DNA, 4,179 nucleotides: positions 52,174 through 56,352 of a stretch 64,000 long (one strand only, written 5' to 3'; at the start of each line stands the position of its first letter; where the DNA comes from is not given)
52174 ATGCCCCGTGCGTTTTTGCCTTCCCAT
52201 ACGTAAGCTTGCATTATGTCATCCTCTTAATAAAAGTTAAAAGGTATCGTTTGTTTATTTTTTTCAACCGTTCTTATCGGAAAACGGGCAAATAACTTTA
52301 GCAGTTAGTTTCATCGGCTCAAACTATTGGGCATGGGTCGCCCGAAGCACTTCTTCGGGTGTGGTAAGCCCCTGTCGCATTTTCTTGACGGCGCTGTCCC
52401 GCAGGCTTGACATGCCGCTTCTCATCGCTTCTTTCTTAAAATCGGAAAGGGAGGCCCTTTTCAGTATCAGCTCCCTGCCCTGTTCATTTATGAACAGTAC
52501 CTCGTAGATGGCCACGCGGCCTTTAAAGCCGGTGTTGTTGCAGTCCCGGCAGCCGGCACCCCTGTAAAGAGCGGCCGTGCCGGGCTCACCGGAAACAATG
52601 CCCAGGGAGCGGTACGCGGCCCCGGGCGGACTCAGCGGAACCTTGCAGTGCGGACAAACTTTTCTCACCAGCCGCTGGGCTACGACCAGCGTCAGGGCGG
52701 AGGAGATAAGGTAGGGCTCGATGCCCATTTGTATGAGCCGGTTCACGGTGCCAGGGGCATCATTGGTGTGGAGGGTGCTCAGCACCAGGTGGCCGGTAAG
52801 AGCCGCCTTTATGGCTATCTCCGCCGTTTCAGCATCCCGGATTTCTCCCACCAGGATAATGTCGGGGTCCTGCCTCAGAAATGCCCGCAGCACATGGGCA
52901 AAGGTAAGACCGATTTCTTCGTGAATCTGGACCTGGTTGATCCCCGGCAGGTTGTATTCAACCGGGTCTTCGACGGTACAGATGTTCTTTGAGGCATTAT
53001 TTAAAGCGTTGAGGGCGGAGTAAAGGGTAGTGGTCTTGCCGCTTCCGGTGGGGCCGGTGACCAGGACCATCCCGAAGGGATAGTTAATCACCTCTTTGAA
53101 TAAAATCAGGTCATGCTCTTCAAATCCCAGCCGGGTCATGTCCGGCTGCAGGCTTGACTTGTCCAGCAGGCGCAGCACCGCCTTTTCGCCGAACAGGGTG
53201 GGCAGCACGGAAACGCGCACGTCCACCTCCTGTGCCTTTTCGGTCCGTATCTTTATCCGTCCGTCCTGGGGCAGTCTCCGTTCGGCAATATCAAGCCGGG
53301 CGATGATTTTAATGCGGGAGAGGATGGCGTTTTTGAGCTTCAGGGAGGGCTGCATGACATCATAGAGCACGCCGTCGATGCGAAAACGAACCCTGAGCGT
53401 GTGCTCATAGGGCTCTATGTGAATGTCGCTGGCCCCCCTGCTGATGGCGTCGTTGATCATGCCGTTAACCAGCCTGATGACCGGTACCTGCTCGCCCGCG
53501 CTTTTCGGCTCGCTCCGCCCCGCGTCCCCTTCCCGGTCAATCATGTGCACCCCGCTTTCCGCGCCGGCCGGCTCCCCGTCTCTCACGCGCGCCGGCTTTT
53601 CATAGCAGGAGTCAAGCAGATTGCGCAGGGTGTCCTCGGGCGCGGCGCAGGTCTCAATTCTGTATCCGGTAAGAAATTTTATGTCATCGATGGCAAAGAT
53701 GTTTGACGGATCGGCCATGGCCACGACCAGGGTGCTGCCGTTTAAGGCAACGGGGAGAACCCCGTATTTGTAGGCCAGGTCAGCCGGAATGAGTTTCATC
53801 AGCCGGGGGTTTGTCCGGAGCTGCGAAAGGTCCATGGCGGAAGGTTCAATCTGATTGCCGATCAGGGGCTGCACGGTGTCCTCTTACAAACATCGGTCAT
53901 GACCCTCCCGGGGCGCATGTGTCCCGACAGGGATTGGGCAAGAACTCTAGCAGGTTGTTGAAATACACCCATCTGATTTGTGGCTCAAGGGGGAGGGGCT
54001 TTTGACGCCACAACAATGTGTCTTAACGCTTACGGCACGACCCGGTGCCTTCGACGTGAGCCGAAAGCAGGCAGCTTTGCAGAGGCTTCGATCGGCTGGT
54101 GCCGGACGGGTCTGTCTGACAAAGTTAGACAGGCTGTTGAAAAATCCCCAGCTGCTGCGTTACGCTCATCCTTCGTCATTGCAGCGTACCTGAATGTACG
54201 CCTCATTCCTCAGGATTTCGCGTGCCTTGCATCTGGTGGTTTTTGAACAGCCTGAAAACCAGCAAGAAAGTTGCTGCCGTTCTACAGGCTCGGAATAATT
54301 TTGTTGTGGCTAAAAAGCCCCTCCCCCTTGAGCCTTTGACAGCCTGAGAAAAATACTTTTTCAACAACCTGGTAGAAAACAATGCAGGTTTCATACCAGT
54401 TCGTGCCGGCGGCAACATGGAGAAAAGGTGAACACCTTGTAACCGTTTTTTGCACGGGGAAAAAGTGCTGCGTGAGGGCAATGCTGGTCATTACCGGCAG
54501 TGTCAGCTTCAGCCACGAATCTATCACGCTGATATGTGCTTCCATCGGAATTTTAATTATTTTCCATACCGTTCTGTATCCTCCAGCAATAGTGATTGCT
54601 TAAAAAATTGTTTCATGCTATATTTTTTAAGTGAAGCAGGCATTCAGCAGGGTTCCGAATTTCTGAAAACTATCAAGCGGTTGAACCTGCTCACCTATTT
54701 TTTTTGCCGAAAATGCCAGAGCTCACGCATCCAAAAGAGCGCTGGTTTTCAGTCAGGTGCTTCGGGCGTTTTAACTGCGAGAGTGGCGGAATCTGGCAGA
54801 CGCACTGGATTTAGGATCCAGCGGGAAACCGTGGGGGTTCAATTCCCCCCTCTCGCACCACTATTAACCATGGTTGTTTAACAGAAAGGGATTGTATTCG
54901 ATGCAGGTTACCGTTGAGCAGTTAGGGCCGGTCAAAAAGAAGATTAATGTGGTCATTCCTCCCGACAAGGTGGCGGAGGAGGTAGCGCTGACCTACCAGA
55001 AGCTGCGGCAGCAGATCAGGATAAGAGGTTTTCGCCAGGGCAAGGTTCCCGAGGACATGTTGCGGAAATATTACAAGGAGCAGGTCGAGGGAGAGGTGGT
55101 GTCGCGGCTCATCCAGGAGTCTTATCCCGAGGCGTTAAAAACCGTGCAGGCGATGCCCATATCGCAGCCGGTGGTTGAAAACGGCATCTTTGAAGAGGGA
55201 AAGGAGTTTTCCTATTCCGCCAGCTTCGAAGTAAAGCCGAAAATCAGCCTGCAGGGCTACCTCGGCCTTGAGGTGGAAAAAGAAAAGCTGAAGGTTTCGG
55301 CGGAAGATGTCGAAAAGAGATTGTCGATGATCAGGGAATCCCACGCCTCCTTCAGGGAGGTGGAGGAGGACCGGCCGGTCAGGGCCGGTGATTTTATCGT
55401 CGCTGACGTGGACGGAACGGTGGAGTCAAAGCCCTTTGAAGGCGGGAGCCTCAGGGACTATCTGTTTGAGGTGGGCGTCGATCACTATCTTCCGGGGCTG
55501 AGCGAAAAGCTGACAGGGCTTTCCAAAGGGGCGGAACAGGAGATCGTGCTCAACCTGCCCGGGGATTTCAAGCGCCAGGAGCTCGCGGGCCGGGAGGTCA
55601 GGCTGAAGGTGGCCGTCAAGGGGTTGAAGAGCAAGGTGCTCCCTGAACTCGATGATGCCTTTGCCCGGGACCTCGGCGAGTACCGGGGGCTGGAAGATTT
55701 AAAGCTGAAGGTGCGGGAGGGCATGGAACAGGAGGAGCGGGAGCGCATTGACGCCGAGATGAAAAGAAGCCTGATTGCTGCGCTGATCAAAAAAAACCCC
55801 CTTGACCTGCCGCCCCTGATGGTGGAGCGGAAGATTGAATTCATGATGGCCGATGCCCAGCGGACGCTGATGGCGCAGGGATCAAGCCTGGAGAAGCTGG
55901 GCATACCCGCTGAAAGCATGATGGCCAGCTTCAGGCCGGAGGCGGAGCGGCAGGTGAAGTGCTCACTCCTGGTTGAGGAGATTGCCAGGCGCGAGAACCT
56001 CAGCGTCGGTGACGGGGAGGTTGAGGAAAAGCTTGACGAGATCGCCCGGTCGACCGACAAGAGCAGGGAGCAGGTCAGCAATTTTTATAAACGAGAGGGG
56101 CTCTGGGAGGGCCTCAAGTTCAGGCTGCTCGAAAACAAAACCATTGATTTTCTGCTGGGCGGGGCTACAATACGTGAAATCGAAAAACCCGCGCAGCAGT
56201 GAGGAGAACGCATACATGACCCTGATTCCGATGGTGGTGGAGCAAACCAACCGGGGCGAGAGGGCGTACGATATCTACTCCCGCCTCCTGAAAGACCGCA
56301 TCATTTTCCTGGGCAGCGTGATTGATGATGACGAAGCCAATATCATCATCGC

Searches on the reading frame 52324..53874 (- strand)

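Call 12: search_protein_families(library=pfam, proteins=[window:52324-53874:-])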
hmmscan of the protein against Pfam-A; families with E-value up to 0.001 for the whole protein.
window:52324-53874:- (516 aa): 4 families
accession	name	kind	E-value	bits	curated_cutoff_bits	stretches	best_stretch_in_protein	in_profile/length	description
PF00437.27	T2SSE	-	5.4e-144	479.8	24.9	1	128-511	4-370/370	Type II/IV secretion system protein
PF05157.20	MshEN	-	1.1e-20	73.9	23.1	1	14-94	6-87/90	MshEN domain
PF13191.12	AAA_16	-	0.00014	22.9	32.6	1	266-361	24-110/167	AAA ATPase domain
PF13401.12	AAA_22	-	0.00058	20.6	27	0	268-306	6-44/130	AAA domain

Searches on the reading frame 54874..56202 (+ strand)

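Call 12: search_protein_families(library=pfam, proteins=[window:54874-56202:+])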
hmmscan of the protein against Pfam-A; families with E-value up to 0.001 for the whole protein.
window:54874-56202:+ (442 aa): 3 families
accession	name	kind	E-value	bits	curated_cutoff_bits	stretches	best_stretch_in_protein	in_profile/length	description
PF05697.18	Trigger_N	-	1.7e-38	132.6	22.2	1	10-152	1-143/144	Bacterial trigger factor protein (TF)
PF05698.19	Trigger_C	-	3.4e-37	128.4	22.7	1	273-428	2-161/162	Bacterial trigger factor protein (TF) C-terminus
PF00254.34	FKBP_C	-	1.7e-06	28.7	21.1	1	167-241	3-80/94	FKBP-type peptidyl-prolyl cis-trans isomerase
